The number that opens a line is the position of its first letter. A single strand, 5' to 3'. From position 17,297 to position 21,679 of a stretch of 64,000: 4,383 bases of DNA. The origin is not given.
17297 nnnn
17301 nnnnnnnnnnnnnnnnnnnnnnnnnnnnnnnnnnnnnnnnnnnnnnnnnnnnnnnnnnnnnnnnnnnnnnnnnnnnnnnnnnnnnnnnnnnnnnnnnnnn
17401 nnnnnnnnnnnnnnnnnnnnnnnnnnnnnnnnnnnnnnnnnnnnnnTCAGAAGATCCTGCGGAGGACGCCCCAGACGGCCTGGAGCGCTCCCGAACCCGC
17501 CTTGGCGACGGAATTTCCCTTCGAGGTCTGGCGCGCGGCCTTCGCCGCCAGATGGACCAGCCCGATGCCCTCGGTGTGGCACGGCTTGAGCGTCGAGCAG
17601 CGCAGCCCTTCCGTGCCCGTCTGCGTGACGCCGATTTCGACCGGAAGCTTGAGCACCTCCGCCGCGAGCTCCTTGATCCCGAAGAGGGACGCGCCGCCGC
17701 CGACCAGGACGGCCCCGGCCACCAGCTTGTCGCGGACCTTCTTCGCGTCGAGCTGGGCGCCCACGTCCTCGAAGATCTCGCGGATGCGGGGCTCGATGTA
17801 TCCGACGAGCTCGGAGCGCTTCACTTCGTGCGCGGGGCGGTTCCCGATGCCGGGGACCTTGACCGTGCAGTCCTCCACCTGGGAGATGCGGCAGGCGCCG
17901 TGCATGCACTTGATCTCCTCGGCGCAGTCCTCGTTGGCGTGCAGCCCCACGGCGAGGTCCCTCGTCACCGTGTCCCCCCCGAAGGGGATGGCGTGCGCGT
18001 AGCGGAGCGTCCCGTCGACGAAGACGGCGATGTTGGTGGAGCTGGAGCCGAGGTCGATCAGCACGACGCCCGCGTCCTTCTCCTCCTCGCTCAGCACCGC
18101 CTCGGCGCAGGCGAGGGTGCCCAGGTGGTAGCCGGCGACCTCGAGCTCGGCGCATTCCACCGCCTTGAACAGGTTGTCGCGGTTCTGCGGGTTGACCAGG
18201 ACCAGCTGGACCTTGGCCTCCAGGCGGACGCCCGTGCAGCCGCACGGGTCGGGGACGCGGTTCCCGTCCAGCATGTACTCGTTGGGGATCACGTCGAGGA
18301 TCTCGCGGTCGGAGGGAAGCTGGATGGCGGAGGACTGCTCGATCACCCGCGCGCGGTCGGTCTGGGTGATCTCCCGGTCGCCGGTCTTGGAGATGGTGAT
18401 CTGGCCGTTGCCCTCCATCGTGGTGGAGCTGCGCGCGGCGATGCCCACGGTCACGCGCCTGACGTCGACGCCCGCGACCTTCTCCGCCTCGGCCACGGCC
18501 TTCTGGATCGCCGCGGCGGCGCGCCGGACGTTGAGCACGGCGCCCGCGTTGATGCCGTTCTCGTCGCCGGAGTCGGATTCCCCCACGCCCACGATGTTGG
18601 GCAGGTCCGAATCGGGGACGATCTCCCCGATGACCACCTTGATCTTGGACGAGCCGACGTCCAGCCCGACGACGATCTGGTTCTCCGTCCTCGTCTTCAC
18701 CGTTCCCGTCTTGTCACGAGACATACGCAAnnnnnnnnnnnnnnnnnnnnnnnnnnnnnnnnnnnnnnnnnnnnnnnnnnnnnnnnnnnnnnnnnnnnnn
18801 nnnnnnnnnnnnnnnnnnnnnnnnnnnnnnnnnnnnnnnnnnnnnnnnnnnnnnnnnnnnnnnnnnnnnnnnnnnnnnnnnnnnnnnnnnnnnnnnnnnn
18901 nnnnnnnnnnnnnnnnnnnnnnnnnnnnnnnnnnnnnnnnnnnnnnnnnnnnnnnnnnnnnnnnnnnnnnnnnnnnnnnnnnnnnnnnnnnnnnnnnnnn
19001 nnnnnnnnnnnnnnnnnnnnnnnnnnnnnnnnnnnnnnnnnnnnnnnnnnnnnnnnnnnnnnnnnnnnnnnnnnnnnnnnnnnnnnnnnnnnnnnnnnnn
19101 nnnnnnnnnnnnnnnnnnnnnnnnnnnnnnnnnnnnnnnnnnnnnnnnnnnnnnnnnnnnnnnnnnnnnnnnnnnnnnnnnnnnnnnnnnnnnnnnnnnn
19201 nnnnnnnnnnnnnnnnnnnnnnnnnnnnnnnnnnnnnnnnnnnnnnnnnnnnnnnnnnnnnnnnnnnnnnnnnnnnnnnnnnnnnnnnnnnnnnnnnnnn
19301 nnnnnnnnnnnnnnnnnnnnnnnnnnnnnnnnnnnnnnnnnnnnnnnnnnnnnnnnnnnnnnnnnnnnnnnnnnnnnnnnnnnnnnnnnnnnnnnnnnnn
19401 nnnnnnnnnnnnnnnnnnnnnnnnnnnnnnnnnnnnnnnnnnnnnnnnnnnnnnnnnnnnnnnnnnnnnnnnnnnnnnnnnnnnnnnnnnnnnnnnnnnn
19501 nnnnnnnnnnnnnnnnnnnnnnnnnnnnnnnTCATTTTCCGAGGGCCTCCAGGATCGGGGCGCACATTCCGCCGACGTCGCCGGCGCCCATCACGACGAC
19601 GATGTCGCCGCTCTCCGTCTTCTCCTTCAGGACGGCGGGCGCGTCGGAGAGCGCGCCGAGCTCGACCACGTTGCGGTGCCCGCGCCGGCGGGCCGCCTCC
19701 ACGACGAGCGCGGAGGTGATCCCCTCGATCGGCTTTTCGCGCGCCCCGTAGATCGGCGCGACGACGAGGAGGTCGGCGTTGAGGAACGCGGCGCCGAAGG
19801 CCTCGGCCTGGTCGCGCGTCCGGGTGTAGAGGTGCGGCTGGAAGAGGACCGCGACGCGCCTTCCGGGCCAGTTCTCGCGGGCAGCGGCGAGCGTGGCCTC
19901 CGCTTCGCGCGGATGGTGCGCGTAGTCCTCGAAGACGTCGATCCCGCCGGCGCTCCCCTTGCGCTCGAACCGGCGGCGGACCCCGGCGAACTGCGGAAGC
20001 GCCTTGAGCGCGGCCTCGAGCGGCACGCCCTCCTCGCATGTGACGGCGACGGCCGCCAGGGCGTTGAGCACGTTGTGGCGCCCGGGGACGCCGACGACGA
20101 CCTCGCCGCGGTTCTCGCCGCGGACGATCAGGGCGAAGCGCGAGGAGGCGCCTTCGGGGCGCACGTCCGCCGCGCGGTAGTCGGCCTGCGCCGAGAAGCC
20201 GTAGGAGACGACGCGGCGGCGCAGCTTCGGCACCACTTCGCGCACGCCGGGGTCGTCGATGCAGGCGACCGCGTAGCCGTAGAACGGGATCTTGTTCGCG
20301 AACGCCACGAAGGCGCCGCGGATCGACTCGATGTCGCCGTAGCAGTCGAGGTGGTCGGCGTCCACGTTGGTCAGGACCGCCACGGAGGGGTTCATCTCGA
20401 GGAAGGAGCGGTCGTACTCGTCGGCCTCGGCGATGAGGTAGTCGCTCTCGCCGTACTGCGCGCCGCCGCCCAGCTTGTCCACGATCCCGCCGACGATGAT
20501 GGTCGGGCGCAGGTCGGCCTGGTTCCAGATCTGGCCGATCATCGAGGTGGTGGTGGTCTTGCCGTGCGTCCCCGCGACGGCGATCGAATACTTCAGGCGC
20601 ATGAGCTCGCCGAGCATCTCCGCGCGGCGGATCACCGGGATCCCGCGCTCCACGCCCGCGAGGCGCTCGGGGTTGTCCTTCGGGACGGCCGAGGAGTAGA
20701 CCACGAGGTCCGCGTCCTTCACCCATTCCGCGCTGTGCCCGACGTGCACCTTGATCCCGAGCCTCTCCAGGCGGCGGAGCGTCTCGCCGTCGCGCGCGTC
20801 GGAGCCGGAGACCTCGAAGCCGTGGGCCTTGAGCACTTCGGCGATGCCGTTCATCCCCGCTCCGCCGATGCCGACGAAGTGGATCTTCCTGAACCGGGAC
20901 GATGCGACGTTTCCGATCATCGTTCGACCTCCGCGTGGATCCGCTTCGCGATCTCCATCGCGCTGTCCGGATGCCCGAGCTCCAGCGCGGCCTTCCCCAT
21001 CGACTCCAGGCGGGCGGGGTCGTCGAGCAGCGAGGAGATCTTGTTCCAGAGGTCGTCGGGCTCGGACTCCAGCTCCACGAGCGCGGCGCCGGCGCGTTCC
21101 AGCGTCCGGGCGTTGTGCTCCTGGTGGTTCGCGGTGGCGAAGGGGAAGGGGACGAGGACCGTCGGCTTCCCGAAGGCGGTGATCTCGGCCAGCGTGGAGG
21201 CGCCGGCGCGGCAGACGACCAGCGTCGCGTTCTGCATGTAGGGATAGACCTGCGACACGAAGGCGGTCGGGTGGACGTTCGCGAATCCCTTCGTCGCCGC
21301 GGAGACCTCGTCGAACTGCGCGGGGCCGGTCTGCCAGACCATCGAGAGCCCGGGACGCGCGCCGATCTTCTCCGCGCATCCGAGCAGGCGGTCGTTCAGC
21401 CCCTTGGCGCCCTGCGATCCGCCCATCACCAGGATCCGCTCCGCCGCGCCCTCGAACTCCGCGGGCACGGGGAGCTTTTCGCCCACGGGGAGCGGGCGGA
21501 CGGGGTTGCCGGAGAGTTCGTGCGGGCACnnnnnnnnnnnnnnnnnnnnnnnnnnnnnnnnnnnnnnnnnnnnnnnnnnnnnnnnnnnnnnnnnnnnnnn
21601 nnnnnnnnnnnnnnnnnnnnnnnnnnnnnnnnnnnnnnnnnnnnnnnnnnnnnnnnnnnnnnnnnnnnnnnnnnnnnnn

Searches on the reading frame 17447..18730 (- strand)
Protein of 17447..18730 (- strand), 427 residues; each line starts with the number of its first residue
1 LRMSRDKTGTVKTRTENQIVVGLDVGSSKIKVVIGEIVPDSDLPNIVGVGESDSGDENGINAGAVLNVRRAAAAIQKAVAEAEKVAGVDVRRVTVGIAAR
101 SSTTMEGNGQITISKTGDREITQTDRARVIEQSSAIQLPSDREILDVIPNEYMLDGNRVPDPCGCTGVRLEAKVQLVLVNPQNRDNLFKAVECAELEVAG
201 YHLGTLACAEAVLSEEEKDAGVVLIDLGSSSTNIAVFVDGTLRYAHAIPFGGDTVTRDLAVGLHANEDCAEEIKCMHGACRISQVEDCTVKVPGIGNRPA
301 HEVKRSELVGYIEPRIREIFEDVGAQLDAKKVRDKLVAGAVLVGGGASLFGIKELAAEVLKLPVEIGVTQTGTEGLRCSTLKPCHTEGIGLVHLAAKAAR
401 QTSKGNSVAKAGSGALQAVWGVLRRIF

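Call 56: search_protein_families(library=pfam, proteins=[window:17447-18730:-], max_evalue=0.001)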
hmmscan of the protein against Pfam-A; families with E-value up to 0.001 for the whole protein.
window:17447-18730:- (427 aa): 4 families
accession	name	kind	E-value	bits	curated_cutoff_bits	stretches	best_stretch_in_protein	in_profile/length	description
PF14450.12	FtsA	-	4e-32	111.7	31.8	1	223-370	1-113/127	Cell division protein FtsA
PF02491.25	SHS2_FTSA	-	5e-19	68.9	25.4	1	108-177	10-78/79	SHS2 domain inserted in FTSA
PF06723.19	MreB_Mbl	-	6.9e-08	32.1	27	1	218-367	143-304/327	MreB/Mbl protein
PF11104.14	PilM_2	-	1e-06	28.3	27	1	205-276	164-236/340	Type IV pilus assembly protein PilM;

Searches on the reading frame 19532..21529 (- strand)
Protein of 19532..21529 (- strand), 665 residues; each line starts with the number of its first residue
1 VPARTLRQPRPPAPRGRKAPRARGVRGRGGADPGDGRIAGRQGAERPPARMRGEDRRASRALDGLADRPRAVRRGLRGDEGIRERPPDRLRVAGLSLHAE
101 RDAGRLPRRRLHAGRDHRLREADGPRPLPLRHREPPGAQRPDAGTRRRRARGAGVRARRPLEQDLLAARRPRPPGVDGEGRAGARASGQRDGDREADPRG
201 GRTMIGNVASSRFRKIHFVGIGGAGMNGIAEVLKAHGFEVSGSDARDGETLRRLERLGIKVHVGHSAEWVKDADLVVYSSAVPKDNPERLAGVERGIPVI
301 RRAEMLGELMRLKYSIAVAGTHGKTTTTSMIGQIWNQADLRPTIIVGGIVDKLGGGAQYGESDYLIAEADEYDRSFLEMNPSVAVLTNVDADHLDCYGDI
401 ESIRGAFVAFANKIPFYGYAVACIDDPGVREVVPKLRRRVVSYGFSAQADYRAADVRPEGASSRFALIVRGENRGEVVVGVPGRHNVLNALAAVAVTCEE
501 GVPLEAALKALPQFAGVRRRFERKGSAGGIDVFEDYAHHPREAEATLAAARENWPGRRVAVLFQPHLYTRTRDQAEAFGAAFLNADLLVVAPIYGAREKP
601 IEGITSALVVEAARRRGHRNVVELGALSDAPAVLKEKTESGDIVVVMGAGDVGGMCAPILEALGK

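Call 98: search_protein_families(library=pfam, proteins=[window:19532-21529:-], max_evalue=0.0001)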
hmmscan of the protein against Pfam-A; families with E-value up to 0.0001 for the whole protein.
window:19532-21529:- (665 aa): 3 families
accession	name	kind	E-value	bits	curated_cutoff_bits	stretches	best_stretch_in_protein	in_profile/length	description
PF08245.18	Mur_ligase_M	-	1.7e-30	106.9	24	1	318-496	1-199/200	Mur ligase middle domain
PF01225.30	Mur_ligase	-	2.4e-28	98.8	21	1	215-314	1-95/95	Mur ligase family, catalytic domain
PF02875.26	Mur_ligase_C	-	7.2e-20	72.5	28.4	1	519-650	1-127/127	Mur ligase, glutamate ligase domain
